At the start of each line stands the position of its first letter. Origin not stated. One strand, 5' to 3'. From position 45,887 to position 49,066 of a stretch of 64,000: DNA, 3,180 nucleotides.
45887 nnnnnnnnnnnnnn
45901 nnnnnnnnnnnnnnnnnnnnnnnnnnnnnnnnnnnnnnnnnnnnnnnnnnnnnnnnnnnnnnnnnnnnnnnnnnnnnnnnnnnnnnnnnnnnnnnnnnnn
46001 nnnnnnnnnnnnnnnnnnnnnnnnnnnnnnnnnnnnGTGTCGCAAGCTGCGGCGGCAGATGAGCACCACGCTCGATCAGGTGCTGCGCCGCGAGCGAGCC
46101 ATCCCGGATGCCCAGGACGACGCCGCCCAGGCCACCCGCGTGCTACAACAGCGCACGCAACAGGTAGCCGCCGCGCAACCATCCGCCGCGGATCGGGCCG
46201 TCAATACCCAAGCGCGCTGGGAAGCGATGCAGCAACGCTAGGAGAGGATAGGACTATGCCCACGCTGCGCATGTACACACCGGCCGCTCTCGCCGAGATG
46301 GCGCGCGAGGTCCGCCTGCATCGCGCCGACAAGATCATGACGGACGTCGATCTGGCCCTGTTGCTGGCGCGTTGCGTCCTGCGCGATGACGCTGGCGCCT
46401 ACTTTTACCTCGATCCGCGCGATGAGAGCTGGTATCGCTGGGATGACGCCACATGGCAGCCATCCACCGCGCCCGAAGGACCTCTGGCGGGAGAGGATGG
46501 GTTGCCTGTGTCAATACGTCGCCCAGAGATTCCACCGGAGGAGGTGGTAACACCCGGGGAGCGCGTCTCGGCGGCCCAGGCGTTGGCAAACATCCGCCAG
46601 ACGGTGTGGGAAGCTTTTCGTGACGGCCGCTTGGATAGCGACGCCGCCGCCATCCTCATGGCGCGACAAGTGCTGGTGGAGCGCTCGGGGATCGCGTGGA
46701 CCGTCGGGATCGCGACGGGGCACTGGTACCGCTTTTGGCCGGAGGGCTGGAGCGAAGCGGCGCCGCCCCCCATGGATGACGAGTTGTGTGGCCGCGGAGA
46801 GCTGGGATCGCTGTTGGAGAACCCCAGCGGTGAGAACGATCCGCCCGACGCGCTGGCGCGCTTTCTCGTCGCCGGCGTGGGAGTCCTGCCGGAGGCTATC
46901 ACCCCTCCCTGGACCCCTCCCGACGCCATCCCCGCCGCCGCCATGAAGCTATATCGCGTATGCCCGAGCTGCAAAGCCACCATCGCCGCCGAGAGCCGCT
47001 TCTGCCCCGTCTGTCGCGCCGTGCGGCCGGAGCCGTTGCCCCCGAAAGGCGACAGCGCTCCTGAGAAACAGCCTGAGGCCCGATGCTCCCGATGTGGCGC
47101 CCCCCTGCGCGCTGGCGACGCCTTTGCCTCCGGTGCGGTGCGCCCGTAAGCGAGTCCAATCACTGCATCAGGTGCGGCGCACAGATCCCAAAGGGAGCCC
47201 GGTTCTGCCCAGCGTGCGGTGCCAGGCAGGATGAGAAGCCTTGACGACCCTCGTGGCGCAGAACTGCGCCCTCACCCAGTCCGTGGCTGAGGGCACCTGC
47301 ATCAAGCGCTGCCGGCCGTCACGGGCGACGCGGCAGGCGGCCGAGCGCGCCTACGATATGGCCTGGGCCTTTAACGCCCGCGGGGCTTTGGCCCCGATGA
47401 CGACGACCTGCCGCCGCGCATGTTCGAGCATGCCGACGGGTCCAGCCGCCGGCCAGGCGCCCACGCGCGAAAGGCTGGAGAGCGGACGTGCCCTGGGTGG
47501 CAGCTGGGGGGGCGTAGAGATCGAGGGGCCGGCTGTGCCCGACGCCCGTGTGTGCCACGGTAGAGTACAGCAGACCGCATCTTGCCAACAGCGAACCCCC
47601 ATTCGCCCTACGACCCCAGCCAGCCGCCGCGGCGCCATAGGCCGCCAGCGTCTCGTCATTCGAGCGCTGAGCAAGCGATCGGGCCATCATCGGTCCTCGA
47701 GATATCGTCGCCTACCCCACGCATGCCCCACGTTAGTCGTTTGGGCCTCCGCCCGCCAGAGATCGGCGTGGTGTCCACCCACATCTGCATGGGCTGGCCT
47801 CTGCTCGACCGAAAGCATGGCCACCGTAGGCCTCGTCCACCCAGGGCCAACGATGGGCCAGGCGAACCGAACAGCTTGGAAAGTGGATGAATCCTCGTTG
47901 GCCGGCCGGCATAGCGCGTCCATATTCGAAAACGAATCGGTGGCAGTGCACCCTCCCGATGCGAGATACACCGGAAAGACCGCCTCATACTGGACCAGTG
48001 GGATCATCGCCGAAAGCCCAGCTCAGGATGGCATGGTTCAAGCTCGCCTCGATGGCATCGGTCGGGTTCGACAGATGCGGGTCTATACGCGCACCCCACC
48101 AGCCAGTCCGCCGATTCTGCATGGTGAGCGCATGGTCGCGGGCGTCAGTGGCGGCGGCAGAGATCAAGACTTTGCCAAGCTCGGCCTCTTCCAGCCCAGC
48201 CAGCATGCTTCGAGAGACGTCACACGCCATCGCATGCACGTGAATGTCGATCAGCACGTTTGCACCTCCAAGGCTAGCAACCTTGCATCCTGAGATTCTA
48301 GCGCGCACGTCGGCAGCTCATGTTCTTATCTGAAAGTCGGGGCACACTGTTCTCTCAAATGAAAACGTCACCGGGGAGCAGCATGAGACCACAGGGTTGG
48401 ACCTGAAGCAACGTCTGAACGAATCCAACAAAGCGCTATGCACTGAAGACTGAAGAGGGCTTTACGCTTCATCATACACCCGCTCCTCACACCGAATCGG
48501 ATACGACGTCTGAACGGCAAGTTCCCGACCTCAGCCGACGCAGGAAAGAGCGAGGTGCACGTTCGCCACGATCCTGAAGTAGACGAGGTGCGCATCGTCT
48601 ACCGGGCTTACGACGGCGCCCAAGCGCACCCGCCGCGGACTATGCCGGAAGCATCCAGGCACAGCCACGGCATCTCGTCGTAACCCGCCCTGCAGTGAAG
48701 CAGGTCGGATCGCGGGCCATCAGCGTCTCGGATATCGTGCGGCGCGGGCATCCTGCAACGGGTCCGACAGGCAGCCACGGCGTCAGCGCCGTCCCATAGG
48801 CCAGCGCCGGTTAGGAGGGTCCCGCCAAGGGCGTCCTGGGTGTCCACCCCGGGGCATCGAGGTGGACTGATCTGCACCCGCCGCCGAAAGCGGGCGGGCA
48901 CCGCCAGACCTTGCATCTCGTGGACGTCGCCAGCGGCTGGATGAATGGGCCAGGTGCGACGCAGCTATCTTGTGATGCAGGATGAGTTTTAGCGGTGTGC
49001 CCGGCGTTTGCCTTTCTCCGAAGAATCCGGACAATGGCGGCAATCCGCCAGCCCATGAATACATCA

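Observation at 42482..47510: About 4.8 kb segment after the AOR stop is bracketed by a degraded second copy of the AOR 3' end (island-like insertion signature)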

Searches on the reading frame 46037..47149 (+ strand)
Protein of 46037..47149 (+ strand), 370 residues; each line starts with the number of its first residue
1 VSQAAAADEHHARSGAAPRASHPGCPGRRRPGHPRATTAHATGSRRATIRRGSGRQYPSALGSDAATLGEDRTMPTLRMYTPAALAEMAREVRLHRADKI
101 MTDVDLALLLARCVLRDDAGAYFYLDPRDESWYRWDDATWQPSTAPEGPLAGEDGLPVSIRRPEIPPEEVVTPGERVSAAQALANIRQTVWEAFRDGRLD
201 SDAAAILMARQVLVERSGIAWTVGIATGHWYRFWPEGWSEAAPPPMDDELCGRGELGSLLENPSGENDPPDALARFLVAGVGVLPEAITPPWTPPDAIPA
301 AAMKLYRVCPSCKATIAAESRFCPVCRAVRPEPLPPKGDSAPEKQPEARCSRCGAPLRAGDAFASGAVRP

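Call 7: search_protein_families(library=pfam, proteins=[window:46037-47149:+], max_evalue=0.01)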
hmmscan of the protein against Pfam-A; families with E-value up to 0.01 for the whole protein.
window:46037-47149:+ (370 aa): 5 families
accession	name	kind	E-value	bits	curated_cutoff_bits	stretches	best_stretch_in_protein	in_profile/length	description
PF13248.11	Zn_ribbon_3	-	1.3e-06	28.1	27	0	307-326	3-22/26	zinc-ribbon domain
PF13240.11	Zn_Ribbon_1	-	2.1e-05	24.6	25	0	309-326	2-19/23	zinc-ribbon domain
PF12773.13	DZR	-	0.00012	22.6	27.3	2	309-363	1-40/45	Double zinc ribbon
PF17032.10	Zn_ribbon_15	-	0.00063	20.9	28.9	1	305-326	51-72/73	zinc-ribbon family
PF18912.6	DZR_2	-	0.0017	18.6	27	0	308-328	9-29/56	Double zinc ribbon domain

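Call 31: search_protein_families(library=pfam, proteins=[window:46256-47149:+], max_evalue=10)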
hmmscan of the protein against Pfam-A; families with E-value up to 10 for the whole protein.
window:46256-47149:+ (297 aa): 17 families
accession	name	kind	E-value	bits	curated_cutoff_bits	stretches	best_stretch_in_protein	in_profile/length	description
PF13248.11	Zn_ribbon_3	-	5.9e-07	29.2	27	2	234-253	3-22/26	zinc-ribbon domain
PF13240.11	Zn_Ribbon_1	-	1.3e-05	25.3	25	2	236-253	2-19/23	zinc-ribbon domain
PF12773.13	DZR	-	4.6e-05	23.9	27.3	2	236-290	1-40/45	Double zinc ribbon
PF17032.10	Zn_ribbon_15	-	0.00037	21.7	28.9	1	232-253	51-72/73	zinc-ribbon family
PF18912.6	DZR_2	-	0.001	19.3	27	2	235-255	9-29/56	Double zinc ribbon domain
PF10571.15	UPF0547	-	0.023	15.2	29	1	234-253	1-20/26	Uncharacterised protein family UPF0547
PF09297.16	Zn_ribbon_NUD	-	0.067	13.4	24.8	1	277-285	6-14/32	NADH pyrophosphatase zinc ribbon domain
PF24460.1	DUF7575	-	0.19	11.6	28.5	1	235-253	5-23/28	Domain of unknown function (DUF7575)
PF07191.17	Zn_ribbon_6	-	0.2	12.1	25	1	236-286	3-41/67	Double zinc ribbon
PF17283.8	Zn_ribbon_SprT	-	0.66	10.5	28.1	0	235-284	6-34/38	SprT-like zinc ribbon domain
PF13717.11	Zn_ribbon_4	-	1.1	9.7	30.3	0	269-282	20-33/36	zinc-ribbon domain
PF06677.18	Auto_anti-p27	-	2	9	24.1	0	234-253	16-39/40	Sjogren's syndrome/scleroderma autoantigen 1 (Autoantigen p27)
PF14803.11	Zn_ribbon_Nudix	-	2.6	8.5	25.6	0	277-285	3-11/34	Nudix N-terminal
PF13920.12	zf-C3HC4_3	-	2.8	8.3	27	1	235-255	25-44/49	Zinc finger, C3HC4 type (RING finger)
PF10367.15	zf-Vps39_C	-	5.2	7.2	24.7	0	234-245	10-21/41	Vacuolar sorting protein 39 C-terminal zinc finger domain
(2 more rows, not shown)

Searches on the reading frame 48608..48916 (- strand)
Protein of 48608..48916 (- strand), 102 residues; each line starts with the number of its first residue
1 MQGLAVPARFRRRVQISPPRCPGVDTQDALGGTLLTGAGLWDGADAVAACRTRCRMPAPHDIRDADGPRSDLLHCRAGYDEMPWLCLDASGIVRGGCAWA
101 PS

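Call 21: search_protein_families(library=pfam, proteins=[window:48608-48916:-], max_evalue=0.001)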
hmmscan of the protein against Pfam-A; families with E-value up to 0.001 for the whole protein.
window:48608-48916:- (102 aa): 0 families

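Call 31: search_protein_families(library=pfam, proteins=[window:48608-48916:-], max_evalue=10)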
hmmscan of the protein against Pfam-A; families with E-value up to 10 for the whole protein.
window:48608-48916:- (102 aa): 1 family
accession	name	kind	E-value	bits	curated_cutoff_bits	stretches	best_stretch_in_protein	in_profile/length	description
PF09948.15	PpoB2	-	0.035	14.5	28.7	1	26-60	75-109/188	Copper chaperone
